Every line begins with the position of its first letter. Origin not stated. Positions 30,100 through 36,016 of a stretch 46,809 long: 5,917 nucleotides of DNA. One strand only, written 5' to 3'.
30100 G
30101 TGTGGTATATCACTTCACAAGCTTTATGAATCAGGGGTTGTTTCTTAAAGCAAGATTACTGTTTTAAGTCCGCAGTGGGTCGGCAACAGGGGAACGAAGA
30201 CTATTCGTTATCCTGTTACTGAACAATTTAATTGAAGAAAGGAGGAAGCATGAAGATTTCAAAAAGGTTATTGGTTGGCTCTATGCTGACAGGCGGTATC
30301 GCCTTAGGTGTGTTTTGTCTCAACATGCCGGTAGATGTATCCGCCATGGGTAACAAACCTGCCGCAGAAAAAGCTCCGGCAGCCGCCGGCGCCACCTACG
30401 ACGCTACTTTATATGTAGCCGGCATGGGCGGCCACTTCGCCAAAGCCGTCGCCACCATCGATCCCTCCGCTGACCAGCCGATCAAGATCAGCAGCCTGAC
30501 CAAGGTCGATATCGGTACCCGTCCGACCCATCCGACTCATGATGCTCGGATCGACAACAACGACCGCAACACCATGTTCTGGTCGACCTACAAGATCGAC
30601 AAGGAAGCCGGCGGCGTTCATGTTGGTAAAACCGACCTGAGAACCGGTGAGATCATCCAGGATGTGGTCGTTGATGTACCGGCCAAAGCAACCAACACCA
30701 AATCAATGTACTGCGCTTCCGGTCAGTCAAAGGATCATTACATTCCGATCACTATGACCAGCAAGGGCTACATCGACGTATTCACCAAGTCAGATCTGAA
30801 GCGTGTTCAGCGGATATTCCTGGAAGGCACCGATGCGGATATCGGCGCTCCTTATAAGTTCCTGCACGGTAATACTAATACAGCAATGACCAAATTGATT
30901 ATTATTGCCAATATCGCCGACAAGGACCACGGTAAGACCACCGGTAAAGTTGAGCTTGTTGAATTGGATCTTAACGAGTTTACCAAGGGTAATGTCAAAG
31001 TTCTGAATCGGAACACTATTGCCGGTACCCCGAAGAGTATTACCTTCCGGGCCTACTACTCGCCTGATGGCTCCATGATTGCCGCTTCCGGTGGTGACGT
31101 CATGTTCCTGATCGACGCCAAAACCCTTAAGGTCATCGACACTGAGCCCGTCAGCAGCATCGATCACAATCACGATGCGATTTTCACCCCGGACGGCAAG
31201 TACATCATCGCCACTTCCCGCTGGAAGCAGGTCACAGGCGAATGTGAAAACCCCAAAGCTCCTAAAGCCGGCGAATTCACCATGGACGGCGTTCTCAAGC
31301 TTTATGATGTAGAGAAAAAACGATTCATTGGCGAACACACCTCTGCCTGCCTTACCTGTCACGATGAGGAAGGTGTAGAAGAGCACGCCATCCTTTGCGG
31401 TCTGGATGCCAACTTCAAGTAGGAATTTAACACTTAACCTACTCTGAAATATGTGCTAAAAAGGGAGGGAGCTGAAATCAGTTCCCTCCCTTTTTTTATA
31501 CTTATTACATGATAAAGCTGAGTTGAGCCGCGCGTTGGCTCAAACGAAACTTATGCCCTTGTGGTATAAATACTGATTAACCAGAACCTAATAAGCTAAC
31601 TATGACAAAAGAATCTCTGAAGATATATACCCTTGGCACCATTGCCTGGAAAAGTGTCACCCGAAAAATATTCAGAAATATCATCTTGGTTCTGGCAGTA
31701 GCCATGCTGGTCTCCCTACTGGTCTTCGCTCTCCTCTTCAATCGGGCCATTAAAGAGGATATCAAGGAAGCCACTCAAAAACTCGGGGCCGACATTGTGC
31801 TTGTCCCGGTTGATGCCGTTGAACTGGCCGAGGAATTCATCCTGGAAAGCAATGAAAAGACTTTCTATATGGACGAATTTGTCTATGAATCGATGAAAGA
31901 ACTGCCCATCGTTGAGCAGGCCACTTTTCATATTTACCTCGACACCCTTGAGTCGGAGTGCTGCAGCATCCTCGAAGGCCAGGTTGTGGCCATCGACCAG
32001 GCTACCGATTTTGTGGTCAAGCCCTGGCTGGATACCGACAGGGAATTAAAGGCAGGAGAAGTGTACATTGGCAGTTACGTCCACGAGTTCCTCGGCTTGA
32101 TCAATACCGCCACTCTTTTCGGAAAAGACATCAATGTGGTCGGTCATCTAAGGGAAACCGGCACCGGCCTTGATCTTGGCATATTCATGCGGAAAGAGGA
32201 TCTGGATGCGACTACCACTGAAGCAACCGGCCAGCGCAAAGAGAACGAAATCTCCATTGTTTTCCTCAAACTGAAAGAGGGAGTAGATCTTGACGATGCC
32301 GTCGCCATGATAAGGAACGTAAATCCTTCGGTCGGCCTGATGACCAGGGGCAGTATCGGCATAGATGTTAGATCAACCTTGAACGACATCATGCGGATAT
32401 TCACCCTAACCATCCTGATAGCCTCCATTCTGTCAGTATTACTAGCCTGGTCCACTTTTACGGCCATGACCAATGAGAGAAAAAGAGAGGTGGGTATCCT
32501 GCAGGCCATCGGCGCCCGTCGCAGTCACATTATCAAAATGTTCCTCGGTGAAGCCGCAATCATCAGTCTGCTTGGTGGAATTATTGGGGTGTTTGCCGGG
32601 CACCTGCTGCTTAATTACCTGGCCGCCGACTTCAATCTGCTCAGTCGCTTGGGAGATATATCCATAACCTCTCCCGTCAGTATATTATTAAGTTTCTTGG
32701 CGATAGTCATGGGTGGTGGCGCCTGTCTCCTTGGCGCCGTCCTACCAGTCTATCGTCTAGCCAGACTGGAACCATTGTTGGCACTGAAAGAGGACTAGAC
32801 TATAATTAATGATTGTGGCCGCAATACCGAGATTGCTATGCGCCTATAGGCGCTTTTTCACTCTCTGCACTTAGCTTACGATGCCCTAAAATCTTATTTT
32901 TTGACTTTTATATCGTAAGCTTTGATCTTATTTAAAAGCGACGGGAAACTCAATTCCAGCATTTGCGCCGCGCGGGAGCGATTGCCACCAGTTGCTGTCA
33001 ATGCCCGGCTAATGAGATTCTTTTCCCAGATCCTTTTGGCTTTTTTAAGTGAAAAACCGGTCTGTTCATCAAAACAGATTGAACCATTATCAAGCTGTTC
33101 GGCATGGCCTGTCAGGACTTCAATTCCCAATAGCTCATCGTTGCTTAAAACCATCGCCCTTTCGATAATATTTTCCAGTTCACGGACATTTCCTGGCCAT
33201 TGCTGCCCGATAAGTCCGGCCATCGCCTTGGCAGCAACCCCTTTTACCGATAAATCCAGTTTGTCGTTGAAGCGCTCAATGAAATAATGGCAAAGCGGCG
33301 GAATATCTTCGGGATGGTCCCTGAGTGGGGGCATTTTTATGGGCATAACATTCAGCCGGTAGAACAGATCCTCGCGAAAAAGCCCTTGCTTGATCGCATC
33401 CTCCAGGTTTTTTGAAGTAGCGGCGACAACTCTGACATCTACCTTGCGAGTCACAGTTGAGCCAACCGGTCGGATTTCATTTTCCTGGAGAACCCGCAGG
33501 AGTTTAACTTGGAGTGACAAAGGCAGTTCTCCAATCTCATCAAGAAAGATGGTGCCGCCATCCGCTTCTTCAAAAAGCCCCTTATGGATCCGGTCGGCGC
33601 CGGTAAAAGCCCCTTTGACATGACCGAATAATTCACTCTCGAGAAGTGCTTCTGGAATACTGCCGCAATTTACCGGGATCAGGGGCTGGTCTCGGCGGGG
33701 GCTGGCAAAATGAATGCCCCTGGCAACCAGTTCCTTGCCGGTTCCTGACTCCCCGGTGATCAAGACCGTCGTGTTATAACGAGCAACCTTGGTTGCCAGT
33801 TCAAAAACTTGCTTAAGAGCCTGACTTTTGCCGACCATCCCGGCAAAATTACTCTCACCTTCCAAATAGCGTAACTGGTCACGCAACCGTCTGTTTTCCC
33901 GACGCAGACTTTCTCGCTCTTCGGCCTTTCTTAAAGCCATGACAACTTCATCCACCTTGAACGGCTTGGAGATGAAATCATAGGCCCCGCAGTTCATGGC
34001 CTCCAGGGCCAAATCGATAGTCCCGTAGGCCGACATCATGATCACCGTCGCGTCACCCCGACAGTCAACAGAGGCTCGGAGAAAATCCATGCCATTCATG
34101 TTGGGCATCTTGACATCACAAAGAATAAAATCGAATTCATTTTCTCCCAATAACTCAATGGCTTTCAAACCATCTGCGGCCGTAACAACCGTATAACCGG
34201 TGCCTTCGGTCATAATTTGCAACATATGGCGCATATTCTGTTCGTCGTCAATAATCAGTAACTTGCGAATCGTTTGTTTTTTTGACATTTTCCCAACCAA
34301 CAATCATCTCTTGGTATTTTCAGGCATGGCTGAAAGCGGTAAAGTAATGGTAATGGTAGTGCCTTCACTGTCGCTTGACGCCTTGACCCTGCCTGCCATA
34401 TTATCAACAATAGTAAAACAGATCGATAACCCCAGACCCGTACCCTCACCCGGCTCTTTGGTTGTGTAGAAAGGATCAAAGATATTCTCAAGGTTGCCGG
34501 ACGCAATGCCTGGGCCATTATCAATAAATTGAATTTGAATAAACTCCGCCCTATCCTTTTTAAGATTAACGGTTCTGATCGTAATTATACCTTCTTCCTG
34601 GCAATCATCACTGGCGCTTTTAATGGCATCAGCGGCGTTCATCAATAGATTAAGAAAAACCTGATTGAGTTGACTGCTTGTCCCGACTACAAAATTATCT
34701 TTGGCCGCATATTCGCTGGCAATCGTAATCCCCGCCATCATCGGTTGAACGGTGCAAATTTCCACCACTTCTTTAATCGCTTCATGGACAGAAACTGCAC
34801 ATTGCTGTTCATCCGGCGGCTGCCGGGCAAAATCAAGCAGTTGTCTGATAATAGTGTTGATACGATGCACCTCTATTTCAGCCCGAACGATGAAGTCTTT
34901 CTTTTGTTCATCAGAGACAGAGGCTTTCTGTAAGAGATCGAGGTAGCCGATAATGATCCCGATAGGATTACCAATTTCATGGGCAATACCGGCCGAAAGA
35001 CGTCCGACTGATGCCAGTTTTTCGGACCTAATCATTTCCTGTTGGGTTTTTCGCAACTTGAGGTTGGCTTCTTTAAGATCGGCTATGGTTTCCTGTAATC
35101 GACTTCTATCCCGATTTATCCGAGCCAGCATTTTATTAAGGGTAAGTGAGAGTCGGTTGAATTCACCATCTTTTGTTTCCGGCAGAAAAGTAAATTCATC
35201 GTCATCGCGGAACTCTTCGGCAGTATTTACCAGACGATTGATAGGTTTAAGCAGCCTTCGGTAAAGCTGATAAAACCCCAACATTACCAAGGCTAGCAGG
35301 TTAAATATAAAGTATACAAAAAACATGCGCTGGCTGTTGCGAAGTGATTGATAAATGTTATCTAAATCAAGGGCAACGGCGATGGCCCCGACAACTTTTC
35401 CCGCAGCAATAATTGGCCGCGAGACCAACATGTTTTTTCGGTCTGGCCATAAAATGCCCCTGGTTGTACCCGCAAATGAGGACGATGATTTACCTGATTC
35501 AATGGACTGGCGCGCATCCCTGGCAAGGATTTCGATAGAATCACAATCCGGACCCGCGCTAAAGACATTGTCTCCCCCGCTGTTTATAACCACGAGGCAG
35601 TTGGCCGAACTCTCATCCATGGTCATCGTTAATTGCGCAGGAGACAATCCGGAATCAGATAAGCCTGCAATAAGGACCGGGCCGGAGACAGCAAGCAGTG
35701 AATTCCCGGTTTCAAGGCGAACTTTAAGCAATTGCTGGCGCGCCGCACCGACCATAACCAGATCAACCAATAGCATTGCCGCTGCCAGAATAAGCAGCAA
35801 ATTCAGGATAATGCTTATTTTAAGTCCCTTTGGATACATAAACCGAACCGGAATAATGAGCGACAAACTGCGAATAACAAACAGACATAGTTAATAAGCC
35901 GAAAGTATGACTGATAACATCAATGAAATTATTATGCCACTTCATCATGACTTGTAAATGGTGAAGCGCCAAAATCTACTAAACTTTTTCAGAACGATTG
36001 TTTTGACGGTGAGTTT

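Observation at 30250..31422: A roughly 390-aa secreted protein sized for a 7-bladed propeller, with 9-10 scattered His and a lone CxxCH 20 residues from the C-terminus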

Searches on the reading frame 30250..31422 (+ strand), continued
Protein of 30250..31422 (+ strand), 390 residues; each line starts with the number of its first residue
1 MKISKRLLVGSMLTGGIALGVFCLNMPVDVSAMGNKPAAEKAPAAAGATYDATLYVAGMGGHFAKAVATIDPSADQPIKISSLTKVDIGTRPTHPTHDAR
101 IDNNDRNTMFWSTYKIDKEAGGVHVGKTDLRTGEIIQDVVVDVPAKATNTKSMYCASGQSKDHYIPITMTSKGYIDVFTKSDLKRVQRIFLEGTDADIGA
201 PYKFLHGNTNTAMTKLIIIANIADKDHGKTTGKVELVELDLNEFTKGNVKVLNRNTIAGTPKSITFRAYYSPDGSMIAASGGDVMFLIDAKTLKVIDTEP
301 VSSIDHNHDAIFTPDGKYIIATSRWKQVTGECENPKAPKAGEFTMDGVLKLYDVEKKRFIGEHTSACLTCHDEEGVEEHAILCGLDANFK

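Call 94: search_protein_families(library=pfam, proteins=[L127:6078-6422:+, L129:11143-11496:+, L115:8181-8480:+, L094:11093-11320:+, L094:11443-12402:+, L113:11090-11881:+, L113:7005-7529:+, L104:11160-12290:-, L097:6208-6753:+, L091:9071-10186:+], max_evalue=0.01)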
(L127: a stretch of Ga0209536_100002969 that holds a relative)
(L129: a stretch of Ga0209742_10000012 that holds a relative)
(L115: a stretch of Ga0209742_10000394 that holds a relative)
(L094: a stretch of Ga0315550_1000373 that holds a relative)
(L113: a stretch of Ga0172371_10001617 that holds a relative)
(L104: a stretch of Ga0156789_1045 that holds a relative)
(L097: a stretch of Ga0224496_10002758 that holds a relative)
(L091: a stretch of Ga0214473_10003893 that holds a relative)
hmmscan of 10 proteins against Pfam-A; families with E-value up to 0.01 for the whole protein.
L127:6078-6422:+ (115 aa): 0 families

L129:11143-11496:+ (118 aa): 0 families

L115:8181-8480:+ (100 aa): 0 families

L094:11093-11320:+ (76 aa): 0 families

L094:11443-12402:+ (320 aa): 1 family
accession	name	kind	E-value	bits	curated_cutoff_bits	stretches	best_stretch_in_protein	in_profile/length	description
PF02673.24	BacA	-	4e-50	171.4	33.4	1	40-310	2-256/257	Bacitracin resistance protein BacA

L113:11090-11881:+ (264 aa): 1 family
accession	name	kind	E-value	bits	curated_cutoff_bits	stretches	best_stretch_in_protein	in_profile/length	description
PF13557.12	Phenol_MetA_deg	-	0.00042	20.9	22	1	77-227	53-223/242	Putative MetA-pathway of phenol degradation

L113:7005-7529:+ (175 aa): 1 family
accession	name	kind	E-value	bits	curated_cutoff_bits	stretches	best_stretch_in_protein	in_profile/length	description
PF01750.23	HycI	-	7.9e-29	100.6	23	1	38-162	2-129/130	Hydrogenase maturation protease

L104:11160-12290:- (377 aa): 1 family
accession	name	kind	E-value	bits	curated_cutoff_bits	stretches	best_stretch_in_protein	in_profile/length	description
PF00144.29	Beta-lactamase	-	2.5e-37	129.2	27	1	35-357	13-317/329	Beta-lactamase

L097:6208-6753:+ (182 aa): 2 families
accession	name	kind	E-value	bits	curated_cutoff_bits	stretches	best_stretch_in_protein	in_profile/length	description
PF00156.33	Pribosyltran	-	2.5e-20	72.8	26.3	1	6-152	4-144/158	Phosphoribosyl transferase domain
PF14681.12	UPRTase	-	0.0031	17.4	27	1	66-133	93-159/206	Uracil phosphoribosyltransferase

L091:9071-10186:+ (372 aa): 5 families
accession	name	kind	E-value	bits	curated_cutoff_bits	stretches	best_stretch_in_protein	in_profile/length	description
PF00535.33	Glycos_transf_2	-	2.7e-30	105.9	23.3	1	53-197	1-156/168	Glycosyl transferase family 2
PF10111.15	Glyco_tranf_2_2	-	5.7e-13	49.4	27.3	1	53-256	1-231/276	Glycosyltransferase like family 2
PF13632.12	Glyco_trans_2_3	-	4.3e-09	36.9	27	1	129-309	2-180/198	Glycosyl transferase family group 2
PF13641.12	Glyco_tranf_2_3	-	1.1e-07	32.6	27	1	52-262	3-227/230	Glycosyltransferase like family 2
PF13506.12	Glyco_transf_21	-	3.4e-06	27.1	21.7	1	121-245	26-153/174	Glycosyl transferase family 21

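Call 97: find_encoding_contigs(protein=window:30250-31422:+, flank=1000, max_places=3)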
Protein window:30250-31422:+ (390 aa): no gene with exactly this product is on record in the collection.

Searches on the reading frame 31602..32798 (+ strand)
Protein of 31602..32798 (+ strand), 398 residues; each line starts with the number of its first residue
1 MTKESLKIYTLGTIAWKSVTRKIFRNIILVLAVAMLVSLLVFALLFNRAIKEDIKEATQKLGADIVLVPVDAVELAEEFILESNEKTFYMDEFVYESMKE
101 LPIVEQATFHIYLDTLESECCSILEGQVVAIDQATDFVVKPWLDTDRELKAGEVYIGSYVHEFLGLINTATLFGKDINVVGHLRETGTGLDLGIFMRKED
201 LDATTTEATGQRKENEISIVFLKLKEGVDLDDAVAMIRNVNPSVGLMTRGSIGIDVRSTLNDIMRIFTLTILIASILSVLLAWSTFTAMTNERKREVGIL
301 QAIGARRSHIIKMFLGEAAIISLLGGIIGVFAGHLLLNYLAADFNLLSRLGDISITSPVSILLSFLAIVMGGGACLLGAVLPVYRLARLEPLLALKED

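Call 18: search_protein_families(library=pfam, proteins=[window:31602-32798:+], max_evalue=0.001)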
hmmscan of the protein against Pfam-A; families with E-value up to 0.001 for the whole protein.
window:31602-32798:+ (398 aa): 1 family
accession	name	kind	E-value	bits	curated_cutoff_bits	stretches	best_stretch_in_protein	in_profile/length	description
PF02687.27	FtsX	-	1.6e-23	83.4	25.5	1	270-391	3-120/120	FtsX-like permease C-terminal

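Call 36: search_protein_families(library=ncbifam, proteins=[window:31602-32798:+], max_evalue=0.01)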
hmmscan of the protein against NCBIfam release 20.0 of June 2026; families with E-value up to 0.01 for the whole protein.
window:31602-32798:+ (398 aa): 10 families
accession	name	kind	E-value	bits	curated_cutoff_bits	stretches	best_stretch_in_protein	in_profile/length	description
TIGR03434.1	ADOP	subfamily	2.5e-15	55.7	622.3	1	212-397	209-401/803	ADOP family duplicated permease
NF007826.0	PRK10535.1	equivalog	1.9e-08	33.1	966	1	268-396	526-646/648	macrolide ABC transporter ATP-binding protein/permease MacB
TIGR00439.2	FtsX_Gneg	equivalog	6.9e-08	32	255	1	250-385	149-289/292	permease-like cell division protein FtsX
TIGR02212.1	lolCE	equivalog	2e-07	30.3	362.45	1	262-396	267-409/411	lipoprotein-releasing ABC transporter permease subunit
NF038347.1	FtsX_Gpos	exception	3.9e-07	29.7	225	1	223-378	127-286/296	permease-like cell division protein FtsX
NF008076.0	PRK10814.1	exception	2.3e-05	23.6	473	1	283-396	283-397/399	lipoprotein-releasing ABC transporter permease subunit LolC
NF038346.1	FtsX_actino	exception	7.6e-05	22.2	250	1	260-371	176-290/308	permease-like cell division protein FtsX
TIGR01185.1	devC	equivalog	0.0001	21.4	290.35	1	211-350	201-343/380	ABC transporter permease DevC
NF038008.1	ABC_perm_DarB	equivalog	0.0035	15.3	700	1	263-370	658-768/777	darobactin export ABC transporter permease subunit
NF041854.1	ABC_perm_YbbP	equivalog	0.0089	14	999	0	238-338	658-758/806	putative ABC transporter permease subunit YbbP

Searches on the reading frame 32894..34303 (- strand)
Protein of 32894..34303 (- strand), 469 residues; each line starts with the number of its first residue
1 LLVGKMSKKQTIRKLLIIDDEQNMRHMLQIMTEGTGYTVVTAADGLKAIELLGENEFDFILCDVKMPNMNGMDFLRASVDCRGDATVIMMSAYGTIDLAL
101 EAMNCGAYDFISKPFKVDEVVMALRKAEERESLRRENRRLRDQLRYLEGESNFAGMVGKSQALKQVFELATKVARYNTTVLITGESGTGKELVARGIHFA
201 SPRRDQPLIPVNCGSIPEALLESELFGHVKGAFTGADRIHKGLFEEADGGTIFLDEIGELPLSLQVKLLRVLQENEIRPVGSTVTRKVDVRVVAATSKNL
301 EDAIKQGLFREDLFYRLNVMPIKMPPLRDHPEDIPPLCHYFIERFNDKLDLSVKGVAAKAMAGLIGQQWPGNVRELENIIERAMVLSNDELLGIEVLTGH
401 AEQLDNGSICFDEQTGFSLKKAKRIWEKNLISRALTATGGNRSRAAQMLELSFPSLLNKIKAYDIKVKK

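Call 18: search_protein_families(library=pfam, proteins=[window:32894-34303:-], max_evalue=0.001)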
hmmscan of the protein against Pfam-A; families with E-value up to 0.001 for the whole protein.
window:32894-34303:- (469 aa): 6 families
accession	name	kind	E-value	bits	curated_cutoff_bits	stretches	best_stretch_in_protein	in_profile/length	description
PF00158.32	Sigma54_activat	-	2.6e-73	245.6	20.2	1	156-323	1-168/168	Sigma-54 interaction domain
PF00072.30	Response_reg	-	7.4e-27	94.2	30.2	1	16-124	2-110/111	Response regulator receiver domain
PF14532.12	Sigma54_activ_2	-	1e-21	78.1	25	1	157-327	1-138/138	Sigma-54 interaction domain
PF25601.1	AAA_lid_14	-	2.5e-21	75.7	27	1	328-402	1-75/87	AAA+ ATPase lid domain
PF02954.25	HTH_8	-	7.9e-10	38.8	22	1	427-463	6-42/42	Bacterial regulatory protein, Fis family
PF07728.20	AAA_5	-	1.4e-06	28.8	22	1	180-296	2-121/139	AAA domain (dynein-related subfamily)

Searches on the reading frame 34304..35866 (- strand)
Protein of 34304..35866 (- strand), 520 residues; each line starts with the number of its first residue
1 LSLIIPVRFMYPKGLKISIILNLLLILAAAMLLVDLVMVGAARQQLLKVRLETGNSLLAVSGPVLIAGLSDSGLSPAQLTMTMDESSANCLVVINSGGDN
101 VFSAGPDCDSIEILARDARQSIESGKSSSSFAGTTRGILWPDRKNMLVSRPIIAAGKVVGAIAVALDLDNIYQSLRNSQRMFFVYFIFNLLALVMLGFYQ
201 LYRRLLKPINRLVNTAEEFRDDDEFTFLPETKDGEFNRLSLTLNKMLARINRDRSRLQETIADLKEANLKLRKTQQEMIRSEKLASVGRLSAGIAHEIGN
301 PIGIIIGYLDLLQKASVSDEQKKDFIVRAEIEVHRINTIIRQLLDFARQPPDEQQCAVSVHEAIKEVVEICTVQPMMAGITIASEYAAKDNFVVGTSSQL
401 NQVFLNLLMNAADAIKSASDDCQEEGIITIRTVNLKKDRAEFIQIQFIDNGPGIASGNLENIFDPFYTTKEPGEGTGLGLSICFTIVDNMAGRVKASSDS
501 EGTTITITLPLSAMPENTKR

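Call 18: search_protein_families(library=pfam, proteins=[window:34304-35866:-], max_evalue=0.001)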
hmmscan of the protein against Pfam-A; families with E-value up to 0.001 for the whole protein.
window:34304-35866:- (520 aa): 5 families
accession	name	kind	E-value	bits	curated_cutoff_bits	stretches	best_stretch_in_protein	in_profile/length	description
PF02518.31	HATPase_c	-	1.4e-23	83.9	26.4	1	397-512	3-110/111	Histidine kinase-, DNA gyrase B-, and HSP90-like ATPase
PF00512.31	HisKA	-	4.4e-15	55.9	26.9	1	288-349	3-63/66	His Kinase A (phospho-acceptor) domain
PF00672.30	HAMP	-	1e-05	26.2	25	1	201-251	2-52/53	HAMP domain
PF14501.12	HATPase_c_5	-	0.00014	22.2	22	1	400-510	6-102/102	GHKL domain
PF02743.24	dCache_1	-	0.0006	19.9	45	0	85-177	65-161/240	Cache domain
